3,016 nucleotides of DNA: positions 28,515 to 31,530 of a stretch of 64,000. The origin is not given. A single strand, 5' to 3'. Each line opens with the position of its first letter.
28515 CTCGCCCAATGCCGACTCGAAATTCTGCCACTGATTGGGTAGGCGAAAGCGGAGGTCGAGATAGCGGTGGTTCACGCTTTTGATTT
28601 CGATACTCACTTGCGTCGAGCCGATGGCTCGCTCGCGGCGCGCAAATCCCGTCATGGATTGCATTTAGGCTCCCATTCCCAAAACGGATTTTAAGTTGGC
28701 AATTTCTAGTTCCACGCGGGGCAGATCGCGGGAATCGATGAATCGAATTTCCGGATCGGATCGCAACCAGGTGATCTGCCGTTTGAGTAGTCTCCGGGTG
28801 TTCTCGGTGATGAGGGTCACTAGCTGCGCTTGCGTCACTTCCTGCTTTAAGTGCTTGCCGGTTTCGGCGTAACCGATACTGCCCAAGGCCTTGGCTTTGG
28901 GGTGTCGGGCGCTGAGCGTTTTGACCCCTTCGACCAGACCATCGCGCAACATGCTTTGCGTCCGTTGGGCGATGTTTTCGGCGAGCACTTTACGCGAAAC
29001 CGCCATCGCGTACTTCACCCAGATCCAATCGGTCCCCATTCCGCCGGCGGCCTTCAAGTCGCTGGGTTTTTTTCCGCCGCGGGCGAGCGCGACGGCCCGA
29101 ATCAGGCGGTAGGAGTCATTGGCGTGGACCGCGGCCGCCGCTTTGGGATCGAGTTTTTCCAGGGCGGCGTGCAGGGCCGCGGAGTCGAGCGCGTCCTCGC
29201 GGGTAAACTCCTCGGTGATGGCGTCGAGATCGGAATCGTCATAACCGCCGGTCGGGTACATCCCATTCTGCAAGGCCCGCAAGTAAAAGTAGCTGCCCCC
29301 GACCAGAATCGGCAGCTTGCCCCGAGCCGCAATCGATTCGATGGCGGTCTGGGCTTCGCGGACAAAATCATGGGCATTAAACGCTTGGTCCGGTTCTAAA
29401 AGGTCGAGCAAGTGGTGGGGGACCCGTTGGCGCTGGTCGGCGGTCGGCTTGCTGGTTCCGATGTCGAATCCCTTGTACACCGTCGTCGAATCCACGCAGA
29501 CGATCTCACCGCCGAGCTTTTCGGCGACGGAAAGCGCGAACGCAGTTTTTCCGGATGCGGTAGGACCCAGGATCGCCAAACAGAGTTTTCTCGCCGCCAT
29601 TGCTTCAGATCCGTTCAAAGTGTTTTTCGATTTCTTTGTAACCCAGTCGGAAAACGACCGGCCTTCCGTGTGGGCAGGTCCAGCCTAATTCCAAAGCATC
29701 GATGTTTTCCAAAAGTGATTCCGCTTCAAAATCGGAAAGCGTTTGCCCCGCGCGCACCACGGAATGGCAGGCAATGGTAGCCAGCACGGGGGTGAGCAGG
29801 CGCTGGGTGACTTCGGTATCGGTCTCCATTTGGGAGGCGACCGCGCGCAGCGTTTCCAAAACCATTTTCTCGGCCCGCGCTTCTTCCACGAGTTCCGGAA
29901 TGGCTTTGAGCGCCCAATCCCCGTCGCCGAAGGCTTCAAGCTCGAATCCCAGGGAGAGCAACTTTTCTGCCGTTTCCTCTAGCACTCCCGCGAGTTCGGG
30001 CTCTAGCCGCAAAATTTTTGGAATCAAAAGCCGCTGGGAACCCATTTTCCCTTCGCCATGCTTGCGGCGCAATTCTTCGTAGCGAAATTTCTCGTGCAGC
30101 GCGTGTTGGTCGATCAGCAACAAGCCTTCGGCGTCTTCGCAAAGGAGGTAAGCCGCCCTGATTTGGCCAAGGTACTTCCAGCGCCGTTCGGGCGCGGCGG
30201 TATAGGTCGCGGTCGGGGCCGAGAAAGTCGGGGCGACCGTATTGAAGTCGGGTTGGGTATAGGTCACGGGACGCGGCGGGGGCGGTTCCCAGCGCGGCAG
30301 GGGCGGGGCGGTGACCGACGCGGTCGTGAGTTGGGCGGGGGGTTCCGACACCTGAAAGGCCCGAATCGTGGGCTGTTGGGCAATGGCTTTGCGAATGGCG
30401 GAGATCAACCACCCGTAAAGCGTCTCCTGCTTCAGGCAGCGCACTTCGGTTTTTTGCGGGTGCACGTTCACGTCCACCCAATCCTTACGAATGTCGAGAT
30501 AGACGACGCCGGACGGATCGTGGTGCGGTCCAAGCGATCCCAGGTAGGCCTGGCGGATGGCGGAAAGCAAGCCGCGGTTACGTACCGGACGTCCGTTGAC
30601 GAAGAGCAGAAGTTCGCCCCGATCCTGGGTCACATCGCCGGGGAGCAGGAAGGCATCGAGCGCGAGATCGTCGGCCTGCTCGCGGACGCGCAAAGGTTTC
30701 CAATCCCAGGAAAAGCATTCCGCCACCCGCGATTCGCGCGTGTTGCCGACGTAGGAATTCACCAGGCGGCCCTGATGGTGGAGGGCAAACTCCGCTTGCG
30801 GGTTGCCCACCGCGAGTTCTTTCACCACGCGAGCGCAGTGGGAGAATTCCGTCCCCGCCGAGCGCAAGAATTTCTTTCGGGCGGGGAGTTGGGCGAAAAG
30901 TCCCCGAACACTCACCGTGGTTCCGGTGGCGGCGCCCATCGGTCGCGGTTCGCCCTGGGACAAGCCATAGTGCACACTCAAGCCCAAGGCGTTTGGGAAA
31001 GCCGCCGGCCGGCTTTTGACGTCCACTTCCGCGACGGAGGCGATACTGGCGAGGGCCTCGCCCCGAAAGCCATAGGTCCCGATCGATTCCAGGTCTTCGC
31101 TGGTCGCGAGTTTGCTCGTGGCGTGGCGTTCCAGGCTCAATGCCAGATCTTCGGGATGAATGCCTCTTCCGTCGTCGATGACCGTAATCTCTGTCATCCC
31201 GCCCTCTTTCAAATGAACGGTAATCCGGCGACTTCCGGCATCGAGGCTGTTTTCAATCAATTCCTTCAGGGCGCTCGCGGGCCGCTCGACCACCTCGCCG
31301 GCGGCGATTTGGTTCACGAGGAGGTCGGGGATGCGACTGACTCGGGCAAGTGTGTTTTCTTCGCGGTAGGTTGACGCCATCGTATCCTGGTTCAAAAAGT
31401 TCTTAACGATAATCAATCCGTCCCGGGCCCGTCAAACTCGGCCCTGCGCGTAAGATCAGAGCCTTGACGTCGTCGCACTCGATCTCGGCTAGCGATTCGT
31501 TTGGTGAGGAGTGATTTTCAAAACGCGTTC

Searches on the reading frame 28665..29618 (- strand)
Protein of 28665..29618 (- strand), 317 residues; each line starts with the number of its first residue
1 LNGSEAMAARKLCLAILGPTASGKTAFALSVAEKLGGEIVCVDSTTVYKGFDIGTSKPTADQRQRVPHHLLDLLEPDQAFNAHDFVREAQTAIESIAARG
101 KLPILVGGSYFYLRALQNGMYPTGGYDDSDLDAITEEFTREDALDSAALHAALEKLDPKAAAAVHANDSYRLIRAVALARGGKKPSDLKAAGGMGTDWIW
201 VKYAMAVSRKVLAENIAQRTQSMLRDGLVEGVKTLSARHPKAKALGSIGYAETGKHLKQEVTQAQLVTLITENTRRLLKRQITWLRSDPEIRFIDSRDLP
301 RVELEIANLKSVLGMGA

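Call 10: search_protein_families(library=pfam, proteins=[window:28665-29618:-])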
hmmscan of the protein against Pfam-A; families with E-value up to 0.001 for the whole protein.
window:28665-29618:- (317 aa): 2 families
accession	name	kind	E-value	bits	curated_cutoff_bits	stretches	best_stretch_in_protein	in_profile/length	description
PF01715.23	IPPT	-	1e-66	225.5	23.6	1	47-287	2-242/243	IPP transferase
PF01745.22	IPT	-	1.1e-05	25.5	20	1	15-116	5-106/233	Isopentenyl transferase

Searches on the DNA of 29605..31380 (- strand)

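Call 88: search_rna_families(sources=[L001, L002, L003, L004, L005, L172, L176, L179, L306, L260], threshold=gathering)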
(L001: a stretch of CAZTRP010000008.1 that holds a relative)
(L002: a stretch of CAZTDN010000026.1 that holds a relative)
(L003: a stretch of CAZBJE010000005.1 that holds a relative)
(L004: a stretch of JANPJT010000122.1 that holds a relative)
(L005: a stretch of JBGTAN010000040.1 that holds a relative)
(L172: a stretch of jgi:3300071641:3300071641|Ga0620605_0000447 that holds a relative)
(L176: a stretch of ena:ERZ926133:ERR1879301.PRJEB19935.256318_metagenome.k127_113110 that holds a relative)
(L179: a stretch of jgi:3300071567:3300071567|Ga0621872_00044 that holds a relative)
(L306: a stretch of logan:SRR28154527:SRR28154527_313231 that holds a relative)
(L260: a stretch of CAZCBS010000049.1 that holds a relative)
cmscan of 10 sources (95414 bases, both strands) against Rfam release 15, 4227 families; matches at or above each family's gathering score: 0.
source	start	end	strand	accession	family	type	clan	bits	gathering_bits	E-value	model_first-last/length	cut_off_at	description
